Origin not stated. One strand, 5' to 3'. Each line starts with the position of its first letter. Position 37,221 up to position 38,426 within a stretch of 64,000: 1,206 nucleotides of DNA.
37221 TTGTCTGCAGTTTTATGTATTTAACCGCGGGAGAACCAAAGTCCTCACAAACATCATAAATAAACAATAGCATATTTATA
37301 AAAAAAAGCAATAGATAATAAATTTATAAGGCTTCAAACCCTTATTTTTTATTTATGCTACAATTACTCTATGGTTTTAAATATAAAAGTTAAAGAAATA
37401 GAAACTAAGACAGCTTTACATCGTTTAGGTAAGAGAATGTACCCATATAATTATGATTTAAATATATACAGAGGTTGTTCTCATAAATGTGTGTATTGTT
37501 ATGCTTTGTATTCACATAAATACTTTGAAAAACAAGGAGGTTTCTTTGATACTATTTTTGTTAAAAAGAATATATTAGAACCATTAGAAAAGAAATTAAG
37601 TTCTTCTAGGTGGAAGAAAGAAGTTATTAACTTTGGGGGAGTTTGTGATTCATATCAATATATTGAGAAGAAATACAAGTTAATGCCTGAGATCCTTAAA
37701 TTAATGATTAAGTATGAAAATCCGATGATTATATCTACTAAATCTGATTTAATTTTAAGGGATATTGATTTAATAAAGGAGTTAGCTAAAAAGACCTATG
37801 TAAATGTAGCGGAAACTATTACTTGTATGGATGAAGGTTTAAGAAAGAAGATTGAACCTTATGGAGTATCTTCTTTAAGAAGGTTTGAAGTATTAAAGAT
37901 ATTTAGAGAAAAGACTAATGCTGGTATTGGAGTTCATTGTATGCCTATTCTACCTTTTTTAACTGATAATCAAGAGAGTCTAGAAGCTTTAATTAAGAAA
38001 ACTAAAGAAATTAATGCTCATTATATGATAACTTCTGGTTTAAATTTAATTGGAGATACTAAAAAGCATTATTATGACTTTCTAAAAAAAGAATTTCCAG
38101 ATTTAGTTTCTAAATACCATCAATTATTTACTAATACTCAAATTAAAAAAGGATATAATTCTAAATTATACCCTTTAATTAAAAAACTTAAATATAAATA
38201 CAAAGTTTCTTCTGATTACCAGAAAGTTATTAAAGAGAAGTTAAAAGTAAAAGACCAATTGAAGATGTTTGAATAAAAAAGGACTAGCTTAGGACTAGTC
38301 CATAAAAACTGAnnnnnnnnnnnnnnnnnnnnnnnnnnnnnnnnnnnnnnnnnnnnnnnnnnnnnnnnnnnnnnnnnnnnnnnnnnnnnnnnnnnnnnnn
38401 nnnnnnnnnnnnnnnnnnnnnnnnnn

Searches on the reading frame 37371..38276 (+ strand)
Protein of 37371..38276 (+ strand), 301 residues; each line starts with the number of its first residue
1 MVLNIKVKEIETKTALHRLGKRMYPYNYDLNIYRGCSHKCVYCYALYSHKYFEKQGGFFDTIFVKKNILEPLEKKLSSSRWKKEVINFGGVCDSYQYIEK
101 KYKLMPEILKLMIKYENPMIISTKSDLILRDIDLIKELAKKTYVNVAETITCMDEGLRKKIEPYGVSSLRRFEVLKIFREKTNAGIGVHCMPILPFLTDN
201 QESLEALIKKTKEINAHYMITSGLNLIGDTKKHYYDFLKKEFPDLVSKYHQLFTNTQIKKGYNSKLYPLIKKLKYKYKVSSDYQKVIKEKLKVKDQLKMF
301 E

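Call 3: search_protein_families(library=pfam, proteins=[window:37371-38276:+], max_evalue=0.01)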
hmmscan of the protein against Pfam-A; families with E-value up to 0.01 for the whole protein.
window:37371-38276:+ (301 aa): 2 families
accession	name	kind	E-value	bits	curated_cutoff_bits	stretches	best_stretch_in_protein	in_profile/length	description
PF04055.27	Radical_SAM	-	1e-09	39.2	29.5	1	31-201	2-158/166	Radical SAM superfamily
PF06479.17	Ribonuc_2-5A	-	0.0055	17.3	23.3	0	200-257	58-117/127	Ribonuclease 2-5A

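Call 10: search_protein_families(library=ncbifam, proteins=[window:37371-38276:+], max_evalue=0.01)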
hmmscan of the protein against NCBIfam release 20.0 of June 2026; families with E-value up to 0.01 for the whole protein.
window:37371-38276:+ (301 aa): 4 families
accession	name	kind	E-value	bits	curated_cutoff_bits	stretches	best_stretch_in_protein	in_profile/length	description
NF038135.1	rSAM_Rv2578c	equivalog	9.9e-64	215.3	430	1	5-278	38-315/317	Rv2578c family radical SAM protein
NF033668.1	rSAM_PA0069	hypoth_equivalog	1.1e-53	182.4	360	1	11-266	42-296/348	PA0069 family radical SAM protein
NF038136.1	rSAM_Rv_intein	exception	2.5e-51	175.2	700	2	43-271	335-565/574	intein-containing Rv2578c family radical SAM protein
TIGR04470.1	rSAM_mob_pairB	equivalog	5.3e-30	104.8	410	1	7-258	1-235/285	radical SAM mobile pair protein B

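Call 11: search_protein_families(library=padloc, proteins=[window:37371-38276:+], max_evalue=0.01)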
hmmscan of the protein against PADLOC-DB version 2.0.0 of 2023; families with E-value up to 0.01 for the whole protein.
window:37371-38276:+ (301 aa): 0 families

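Call 12: search_protein_families(library=phrogs, proteins=[window:37371-38276:+], max_evalue=0.01)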
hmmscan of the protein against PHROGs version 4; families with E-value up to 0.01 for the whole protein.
window:37371-38276:+ (301 aa): 1 family
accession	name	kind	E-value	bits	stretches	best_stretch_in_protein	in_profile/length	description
phrog_13321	-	unknown function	1.2e-50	173.5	1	6-280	22-296/307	-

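Call 19: find_homologous_proteins(query=window:37371-38276:+, max_evalue=1e-10)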
Query window:37371-38276:+ (301 aa): 2502 proteins with E <= 1e-10 among 3683 candidates; the best 120 are listed.
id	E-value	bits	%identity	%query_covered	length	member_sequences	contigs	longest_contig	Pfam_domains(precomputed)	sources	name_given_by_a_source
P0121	2.6e-195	665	100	100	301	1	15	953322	PF04055.28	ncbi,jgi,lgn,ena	jgi:DNA repair photolyase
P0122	1.5e-156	538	81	100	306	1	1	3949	PF04055.28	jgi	-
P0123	7.1e-140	483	77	94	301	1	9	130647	PF04055.28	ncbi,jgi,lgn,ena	-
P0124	7.2e-130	450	69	98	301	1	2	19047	PF04055.28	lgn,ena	-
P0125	2.6e-107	376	60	98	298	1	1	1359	PF04055.28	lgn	-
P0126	1.8e-100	354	56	98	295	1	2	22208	PF04055.28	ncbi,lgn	-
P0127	1.2e-98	348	54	97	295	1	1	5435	PF04055.28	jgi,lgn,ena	-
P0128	1.5e-98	348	55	98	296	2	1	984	PF04055.28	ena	-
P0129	5.1e-98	346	57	95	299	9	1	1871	PF04055.28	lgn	-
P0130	6.2e-98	346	57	96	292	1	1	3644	PF04055.28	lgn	-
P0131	1.1e-97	345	55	96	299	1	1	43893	PF04055.28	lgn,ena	-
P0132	1.3e-97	345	53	97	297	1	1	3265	PF04055.28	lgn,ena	-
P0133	1.4e-97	344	54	97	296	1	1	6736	PF04055.28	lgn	-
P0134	2.0e-97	344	59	93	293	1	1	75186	PF04055.28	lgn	-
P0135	3.7e-97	343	55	98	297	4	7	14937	PF04055.28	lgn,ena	-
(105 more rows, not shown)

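Call 20: find_encoding_contigs(protein=P0121, flank=6000, max_places=4)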
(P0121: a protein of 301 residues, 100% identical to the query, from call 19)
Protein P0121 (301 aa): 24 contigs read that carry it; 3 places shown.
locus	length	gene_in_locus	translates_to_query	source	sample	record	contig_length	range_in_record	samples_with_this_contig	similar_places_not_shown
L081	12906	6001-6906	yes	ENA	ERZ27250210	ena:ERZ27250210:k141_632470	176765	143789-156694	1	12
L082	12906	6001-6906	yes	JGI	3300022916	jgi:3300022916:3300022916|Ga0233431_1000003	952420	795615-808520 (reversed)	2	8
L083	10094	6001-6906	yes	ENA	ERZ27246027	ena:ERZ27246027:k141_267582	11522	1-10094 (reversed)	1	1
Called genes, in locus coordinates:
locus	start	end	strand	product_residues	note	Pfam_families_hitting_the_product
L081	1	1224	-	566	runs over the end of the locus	PF00270:DEAD, PF00271:Helicase_C, PF28538:Helicase_helical (weak), PF03880:DbpA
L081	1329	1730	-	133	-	PF08570:DUF1761 (weak)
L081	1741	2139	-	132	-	PF03073:TspO_MBR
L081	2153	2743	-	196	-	-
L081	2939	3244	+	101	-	-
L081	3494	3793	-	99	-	-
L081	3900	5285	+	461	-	PF02689:Herpes_Helicase (faint), PF05970:PIF1, PF13245:AAA_19, PF13604:AAA_30, PF13479:AAA_24 (weak)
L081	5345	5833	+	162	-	-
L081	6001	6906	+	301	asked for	PF04055:Radical_SAM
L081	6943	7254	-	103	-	-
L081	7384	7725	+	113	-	-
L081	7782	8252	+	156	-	PF00293:NUDIX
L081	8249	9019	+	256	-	PF22435:MRM3-like_sub_bind, PF00588:SpoU_methylase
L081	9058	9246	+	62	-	-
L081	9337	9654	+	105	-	-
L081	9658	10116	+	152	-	PF02590:SPOUT_MTase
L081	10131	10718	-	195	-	-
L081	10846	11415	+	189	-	-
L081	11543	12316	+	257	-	PF00459:Inositol_P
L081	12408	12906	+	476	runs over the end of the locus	PF04107:GCS2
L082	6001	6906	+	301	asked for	PF04055:Radical_SAM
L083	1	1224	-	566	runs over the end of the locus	PF00270:DEAD, PF00271:Helicase_C, PF28538:Helicase_helical (weak), PF03880:DbpA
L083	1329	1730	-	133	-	PF08570:DUF1761 (weak)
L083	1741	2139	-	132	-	PF03073:TspO_MBR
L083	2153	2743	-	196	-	-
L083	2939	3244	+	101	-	-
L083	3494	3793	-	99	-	-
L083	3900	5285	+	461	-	PF02689:Herpes_Helicase (faint), PF05970:PIF1, PF13245:AAA_19, PF13604:AAA_30, PF13479:AAA_24 (weak)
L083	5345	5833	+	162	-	-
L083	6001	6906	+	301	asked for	PF04055:Radical_SAM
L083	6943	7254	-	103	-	-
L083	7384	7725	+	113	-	-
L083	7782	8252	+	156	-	PF00293:NUDIX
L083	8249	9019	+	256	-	PF22435:MRM3-like_sub_bind, PF00588:SpoU_methylase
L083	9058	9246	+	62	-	-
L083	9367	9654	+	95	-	-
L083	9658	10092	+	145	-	?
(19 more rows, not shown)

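Call 21: find_encoding_contigs(protein=P0123, flank=6000, max_places=3)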
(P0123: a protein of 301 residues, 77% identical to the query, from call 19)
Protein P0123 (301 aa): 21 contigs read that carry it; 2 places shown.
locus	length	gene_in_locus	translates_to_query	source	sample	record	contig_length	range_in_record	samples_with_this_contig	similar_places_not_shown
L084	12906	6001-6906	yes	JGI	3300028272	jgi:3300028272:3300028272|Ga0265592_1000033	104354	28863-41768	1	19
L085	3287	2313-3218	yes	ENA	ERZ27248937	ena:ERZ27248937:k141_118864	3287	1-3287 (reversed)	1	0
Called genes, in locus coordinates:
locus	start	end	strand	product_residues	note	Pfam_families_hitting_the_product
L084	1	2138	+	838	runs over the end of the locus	PF26449:DUF8128, PF01935:DUF87, PF10412:TrwB_AAD_bind (faint), PF12696:TraG-D_C (weak)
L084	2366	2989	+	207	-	-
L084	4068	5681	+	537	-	PF05496:RuvB_N (weak), PF06068:TIP49 (faint), PF13177:DNA_pol3_delta2, PF00004:AAA, PF13401:AAA_22 (weak), PF22608:DNAX_ATPase_lid (weak), PF12169:DNA_pol3_gamma3, PF20964:DnaX_C (faint)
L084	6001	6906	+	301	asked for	PF04055:Radical_SAM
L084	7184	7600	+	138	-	PF00293:NUDIX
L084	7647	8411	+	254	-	PF22435:MRM3-like_sub_bind, PF00588:SpoU_methylase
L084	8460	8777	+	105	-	-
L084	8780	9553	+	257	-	PF00459:Inositol_P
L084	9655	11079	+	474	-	PF04107:GCS2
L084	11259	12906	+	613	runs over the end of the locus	PF13522:GATase_6, PF13537:GATase_7, PF01380:SIS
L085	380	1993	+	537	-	PF05496:RuvB_N (weak), PF06068:TIP49 (faint), PF13177:DNA_pol3_delta2, PF00004:AAA, PF13401:AAA_22 (weak), PF22608:DNAX_ATPase_lid (weak), PF12169:DNA_pol3_gamma3, PF20964:DnaX_C (faint)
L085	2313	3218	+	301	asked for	PF04055:Radical_SAM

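Call 39: find_encoding_contigs(protein=P0124, flank=6000, max_places=1)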
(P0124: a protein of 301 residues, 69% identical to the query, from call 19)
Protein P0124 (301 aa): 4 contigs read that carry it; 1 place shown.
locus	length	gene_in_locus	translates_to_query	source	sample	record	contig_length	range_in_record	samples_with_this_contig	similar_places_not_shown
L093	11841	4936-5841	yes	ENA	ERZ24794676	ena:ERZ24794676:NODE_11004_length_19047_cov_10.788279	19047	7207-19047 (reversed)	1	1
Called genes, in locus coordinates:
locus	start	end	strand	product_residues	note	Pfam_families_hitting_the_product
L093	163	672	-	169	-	PF01876:RNase_P_p30 (faint)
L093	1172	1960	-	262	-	PF04055:Radical_SAM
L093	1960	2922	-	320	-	-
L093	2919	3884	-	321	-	PF04055:Radical_SAM, PF13186:SPASM (weak)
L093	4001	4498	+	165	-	PF18931:DUF5680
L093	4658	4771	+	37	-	-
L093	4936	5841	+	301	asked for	PF04055:Radical_SAM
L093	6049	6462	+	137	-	PF00293:NUDIX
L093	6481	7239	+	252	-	PF22435:MRM3-like_sub_bind, PF00588:SpoU_methylase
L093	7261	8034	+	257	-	PF00459:Inositol_P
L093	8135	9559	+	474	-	PF04107:GCS2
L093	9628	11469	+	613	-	PF13522:GATase_6, PF13537:GATase_7, PF01380:SIS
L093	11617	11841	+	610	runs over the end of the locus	PF13196:DUF4012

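Call 50: search_dna_similar(query=window:37371-38276:+, collection=phages, mode=protein, max_rows=15)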
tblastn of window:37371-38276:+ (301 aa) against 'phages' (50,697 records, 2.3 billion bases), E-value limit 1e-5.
Records with a match: 9; places in all: 9; records where one place covers at least 80% of the query: 2.
Best place of each record, by identity: <60% 9.
By first word of the organism name: Bacteriophage 4; Acidianus 2; Bicaudavirus 2; Dulem 1.
By host as written in the record: - 5; Acidianus convivator AA9 1; Acidianus convivator 1; Sulfolobus solfataricus 1; Varecia variegata 1.
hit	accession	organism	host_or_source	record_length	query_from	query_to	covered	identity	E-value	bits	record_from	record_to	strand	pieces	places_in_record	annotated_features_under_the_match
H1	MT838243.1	Bacteriophage sp.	human fecal samples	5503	1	258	86%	30.0%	6e-13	75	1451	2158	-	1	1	record has no annotation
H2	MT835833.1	Bacteriophage sp.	human fecal samples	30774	6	256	83%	30.6%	2e-25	112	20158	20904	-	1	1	record has no annotation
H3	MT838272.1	Bacteriophage sp.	human fecal samples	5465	30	256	75%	33.5%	5e-29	122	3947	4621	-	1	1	record has no annotation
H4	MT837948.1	Bacteriophage sp.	human fecal samples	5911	27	254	76%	30.0%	4e-19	93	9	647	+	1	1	record has no annotation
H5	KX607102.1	Acidianus two-tailed phage variant 1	Acidianus convivator AA9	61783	27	250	74%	25.8%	2e-11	71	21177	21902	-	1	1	radical SAM family protein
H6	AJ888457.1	Bicaudavirus pozzuoliense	-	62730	27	250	74%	25.8%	2e-11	71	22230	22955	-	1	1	hypothetical protein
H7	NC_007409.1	Bicaudavirus pozzuoliense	Acidianus convivator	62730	27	250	74%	25.8%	2e-11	71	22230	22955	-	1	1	radical SAM protein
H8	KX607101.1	Acidianus two-tailed virus 2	Sulfolobus solfataricus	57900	27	250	74%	25.2%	3e-10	67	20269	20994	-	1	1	radical SAM protein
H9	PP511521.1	Dulem virus 36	Varecia variegata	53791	30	157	43%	34.1%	1e-9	65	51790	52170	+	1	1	PA0069 family radical SAM protein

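Call 58: search_solved_structures(query=window:37371-38276:+, max_evalue=0.01, show_alignments=2)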
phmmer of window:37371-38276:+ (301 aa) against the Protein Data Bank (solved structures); distinct sequences matched with E-value up to 0.01: 2.
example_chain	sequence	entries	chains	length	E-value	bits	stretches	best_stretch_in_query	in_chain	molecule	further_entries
1ezt_A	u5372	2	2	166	0.0066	18.9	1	77-184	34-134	REGULATOR OF G-PROTEIN SIGNALING 4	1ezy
1agr_E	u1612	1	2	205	0.0086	18.6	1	75-184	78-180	RGS4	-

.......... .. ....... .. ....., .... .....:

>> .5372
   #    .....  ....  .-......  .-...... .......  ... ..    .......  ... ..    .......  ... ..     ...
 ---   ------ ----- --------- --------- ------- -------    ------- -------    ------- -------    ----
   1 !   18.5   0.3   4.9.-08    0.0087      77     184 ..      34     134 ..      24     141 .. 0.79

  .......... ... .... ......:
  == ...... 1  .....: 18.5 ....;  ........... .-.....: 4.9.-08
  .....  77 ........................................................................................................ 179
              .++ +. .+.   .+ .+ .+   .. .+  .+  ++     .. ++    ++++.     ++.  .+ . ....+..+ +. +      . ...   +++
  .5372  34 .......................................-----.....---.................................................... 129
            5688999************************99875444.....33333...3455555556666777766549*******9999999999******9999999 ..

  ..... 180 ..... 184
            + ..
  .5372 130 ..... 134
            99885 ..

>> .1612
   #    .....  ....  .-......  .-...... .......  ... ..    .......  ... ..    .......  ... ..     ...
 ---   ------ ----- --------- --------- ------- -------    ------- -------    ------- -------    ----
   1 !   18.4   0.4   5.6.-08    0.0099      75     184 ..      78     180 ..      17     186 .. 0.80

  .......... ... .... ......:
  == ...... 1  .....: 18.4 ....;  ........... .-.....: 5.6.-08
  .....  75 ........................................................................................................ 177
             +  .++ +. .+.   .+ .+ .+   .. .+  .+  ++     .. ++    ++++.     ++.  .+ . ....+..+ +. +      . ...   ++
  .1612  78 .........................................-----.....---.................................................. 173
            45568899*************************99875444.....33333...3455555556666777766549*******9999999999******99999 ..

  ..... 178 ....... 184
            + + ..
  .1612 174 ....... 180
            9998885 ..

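Call 64: search_solved_structures(query=A5, max_evalue=1)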
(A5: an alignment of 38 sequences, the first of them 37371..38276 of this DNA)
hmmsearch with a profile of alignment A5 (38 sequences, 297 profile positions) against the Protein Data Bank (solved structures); distinct sequences matched with E-value up to 1: 2.
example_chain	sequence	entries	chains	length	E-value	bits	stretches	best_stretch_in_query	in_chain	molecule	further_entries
9na8_C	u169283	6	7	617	0.55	12.6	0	192-289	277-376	AUGMIN subunit 3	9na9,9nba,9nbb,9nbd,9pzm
3hiq_A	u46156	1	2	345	0.68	12.3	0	201-234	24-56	Vacuolar saporin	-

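Call 71: list_cluster_members(proteins=[P0121, P0241, P0001, P0123, P0243])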
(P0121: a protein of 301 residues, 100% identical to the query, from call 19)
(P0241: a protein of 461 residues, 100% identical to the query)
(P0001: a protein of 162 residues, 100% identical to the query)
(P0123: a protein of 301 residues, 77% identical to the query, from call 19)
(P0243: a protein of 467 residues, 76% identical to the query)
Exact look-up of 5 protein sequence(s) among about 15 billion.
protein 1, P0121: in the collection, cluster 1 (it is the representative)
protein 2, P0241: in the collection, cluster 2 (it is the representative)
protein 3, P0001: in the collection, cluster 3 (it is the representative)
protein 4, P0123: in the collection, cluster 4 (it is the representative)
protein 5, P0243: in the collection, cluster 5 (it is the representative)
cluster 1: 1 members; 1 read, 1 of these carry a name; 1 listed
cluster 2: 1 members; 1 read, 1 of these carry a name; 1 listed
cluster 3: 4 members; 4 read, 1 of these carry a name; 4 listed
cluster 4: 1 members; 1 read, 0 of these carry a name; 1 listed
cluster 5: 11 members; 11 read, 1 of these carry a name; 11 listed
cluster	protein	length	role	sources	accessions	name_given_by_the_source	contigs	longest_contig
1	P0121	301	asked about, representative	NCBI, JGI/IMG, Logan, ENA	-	DNA repair photolyase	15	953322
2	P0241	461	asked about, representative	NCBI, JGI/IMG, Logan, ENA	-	ATP-dependent DNA helicase PIF1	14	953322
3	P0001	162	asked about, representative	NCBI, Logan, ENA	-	-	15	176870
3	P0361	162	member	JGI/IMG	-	hypothetical protein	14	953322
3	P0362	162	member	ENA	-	-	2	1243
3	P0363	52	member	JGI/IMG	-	-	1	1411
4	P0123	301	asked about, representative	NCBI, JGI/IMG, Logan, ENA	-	-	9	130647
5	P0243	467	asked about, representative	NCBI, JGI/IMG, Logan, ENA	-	-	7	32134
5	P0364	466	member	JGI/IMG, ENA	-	hypothetical protein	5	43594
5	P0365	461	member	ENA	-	-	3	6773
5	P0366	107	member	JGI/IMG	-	-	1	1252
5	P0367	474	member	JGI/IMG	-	-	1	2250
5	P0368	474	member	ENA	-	-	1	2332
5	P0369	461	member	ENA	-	-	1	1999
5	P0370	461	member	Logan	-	-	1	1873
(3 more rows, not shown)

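Call 75: find_encoding_contigs(protein=P0134, flank=6000, max_places=1)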
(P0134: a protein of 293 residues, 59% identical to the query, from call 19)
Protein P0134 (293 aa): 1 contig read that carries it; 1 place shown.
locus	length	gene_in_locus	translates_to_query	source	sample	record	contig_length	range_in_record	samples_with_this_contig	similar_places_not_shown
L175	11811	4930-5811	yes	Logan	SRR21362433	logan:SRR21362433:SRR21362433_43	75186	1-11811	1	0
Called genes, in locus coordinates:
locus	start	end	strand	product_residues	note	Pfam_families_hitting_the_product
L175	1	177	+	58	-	?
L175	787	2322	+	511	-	PF01676:Metalloenzyme, PF06415:iPGM_N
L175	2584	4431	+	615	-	-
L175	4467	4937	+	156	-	PF12641:Flavodoxin_3 (weak), PF12682:Flavodoxin_4, PF12724:Flavodoxin_5 (faint)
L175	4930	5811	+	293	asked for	PF04055:Radical_SAM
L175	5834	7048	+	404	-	PF01136:Peptidase_U32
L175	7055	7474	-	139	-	PF16242:Pyrid_ox_like, PF01243:PNPOx_N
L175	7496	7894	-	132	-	-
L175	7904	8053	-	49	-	PF01381:HTH_3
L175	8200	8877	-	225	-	PF01872:RibD_C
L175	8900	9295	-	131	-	PF08818:DUF1801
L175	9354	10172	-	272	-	PF00376:MerR, PF13411:MerR_1, PF06445:GyrI-like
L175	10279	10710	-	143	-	-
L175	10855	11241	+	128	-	PF00072:Response_reg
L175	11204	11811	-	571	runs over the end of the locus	PF00989:PAS (weak), PF13188:PAS_8 (faint), PF00512:HisKA, PF02518:HATPase_c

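Call 76: find_encoding_contigs(protein=P0126, flank=6000, max_places=1)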
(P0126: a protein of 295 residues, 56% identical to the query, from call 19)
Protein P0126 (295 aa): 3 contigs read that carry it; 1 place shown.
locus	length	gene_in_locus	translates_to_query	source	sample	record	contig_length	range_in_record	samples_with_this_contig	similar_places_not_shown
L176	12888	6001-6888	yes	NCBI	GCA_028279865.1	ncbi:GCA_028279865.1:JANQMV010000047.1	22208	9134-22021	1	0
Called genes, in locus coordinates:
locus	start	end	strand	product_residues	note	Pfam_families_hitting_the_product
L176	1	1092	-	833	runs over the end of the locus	PF26449:DUF8128, PF01935:DUF87 (weak), PF10412:TrwB_AAD_bind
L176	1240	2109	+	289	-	PF00892:EamA, PF03151:TPT, PF00892:EamA, PF03151:TPT (weak)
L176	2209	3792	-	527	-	-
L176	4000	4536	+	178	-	-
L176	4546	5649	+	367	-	PF13167:GTP-bdg_N, PF16360:GTP-bdg_M, PF01926:MMR_HSR1, PF02421:FeoB_N (weak), PF16897:MMR_HSR1_Xtn (weak)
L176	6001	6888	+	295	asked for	PF04055:Radical_SAM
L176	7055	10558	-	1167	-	PF27218:MJ0043_C, PF01443:Viral_helicase1 (faint), PF00580:UvrD-helicase, PF13086:AAA_11, PF13604:AAA_30 (weak), PF13245:AAA_19, PF13361:UvrD_C, PF13538:UvrD_C_2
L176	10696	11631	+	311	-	PF01636:APH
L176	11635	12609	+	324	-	PF02569:Pantoate_ligase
